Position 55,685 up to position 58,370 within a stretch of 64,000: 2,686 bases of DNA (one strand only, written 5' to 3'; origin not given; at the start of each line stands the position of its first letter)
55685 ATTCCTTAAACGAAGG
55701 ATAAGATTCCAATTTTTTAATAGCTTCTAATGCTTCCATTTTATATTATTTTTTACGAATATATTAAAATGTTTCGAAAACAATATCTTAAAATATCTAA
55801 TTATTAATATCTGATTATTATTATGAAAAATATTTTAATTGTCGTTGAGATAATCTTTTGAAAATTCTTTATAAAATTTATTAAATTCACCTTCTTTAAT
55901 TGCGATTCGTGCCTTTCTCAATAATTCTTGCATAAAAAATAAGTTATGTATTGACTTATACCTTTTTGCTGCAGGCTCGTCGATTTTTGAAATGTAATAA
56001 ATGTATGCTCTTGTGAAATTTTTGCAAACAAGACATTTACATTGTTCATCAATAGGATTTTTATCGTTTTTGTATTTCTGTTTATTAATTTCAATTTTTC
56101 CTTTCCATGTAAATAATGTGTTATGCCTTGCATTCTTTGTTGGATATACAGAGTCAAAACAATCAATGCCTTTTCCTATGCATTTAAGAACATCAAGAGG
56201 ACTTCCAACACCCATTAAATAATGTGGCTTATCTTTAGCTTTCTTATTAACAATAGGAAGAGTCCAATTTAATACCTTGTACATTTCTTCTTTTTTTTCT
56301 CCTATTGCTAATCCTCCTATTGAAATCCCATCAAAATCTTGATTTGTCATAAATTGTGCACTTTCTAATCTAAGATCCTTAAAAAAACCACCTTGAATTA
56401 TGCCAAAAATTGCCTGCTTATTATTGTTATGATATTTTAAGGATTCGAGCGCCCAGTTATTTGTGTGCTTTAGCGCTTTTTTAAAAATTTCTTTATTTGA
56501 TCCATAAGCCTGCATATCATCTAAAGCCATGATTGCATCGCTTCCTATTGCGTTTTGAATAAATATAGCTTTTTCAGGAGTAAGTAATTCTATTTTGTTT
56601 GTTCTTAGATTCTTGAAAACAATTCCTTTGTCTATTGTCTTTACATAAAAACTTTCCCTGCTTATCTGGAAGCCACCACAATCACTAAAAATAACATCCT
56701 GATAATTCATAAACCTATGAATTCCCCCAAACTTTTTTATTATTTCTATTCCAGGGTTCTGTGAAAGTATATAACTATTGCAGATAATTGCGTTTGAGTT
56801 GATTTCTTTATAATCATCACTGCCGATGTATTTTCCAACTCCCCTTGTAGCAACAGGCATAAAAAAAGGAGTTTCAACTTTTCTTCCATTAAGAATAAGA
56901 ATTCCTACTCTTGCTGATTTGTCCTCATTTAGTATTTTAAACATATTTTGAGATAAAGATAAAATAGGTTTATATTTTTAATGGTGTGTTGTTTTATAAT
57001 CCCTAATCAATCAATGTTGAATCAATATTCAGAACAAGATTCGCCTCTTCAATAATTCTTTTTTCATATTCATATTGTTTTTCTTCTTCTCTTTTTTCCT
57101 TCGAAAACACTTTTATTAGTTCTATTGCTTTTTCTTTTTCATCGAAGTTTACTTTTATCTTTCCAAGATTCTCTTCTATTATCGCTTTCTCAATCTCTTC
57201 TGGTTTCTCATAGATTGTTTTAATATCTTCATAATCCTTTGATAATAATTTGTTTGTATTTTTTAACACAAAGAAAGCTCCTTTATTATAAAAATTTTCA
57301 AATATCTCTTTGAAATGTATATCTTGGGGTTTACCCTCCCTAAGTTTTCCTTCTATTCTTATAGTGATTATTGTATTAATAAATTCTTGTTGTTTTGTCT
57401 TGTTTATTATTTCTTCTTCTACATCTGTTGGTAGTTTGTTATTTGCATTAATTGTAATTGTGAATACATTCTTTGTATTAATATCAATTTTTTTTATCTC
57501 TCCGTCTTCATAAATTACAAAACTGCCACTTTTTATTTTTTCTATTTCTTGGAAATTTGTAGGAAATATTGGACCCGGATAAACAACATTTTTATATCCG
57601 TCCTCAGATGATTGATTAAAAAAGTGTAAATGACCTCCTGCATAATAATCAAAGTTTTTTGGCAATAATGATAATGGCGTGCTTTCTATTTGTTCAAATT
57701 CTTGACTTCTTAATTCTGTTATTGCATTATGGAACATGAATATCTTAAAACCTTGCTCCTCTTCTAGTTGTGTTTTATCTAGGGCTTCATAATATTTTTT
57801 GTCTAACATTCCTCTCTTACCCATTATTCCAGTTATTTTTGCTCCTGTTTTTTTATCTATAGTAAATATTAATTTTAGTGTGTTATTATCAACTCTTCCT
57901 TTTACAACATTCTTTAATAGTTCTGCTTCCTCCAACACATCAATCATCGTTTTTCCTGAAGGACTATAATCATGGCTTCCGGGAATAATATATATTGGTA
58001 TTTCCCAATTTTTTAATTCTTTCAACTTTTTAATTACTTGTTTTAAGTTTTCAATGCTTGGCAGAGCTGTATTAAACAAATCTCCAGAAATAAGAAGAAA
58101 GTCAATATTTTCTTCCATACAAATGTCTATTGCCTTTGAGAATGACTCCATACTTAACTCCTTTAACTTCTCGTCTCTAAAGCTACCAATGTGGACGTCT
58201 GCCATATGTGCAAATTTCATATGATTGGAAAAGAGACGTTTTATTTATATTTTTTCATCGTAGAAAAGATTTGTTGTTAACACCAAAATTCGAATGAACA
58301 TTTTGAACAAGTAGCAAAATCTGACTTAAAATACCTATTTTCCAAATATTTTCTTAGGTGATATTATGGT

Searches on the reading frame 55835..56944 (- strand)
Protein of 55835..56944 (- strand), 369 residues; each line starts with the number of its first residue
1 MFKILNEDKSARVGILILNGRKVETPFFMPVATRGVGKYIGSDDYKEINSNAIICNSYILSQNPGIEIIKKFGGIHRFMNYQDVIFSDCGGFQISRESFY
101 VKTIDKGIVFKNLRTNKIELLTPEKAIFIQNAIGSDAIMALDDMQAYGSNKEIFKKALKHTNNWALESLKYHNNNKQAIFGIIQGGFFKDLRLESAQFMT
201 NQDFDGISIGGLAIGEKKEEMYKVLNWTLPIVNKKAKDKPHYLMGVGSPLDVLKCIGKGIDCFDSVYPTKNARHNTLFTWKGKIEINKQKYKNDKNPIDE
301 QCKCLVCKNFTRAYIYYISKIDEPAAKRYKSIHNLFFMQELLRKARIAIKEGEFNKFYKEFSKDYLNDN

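Call 63: search_protein_families(library=pfam, proteins=[window:55835-56944:-], max_evalue=0.00001)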
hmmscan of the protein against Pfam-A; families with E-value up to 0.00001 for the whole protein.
window:55835-56944:- (369 aa): 1 family
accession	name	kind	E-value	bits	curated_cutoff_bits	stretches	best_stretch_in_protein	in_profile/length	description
PF01702.25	TGT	-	4e-117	391.7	26.3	1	9-365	2-355/357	Queuine tRNA-ribosyltransferase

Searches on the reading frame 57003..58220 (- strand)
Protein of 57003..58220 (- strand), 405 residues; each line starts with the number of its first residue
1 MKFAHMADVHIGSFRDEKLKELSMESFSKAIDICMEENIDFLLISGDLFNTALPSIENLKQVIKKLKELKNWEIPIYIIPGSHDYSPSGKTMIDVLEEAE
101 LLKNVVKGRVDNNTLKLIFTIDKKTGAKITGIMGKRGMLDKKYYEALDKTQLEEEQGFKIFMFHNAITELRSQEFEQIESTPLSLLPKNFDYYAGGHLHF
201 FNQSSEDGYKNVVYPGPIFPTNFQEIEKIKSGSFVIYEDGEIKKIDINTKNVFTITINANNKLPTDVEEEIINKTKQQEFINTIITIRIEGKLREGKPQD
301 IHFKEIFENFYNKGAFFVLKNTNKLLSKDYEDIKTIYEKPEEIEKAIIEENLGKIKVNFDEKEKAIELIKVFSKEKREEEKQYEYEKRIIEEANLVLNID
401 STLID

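Call 63: search_protein_families(library=pfam, proteins=[window:57003-58220:-], max_evalue=0.00001)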
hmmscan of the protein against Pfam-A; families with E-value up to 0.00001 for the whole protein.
window:57003-58220:- (405 aa): 2 families
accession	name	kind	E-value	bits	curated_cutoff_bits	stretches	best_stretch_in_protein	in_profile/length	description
PF00149.33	Metallophos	-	7.2e-15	56.4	21.5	1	1-199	1-189/191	Calcineurin-like phosphoesterase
PF12850.12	Metallophos_2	-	1.6e-07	31.9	27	1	1-225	1-142/154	Calcineurin-like phosphoesterase superfamily domain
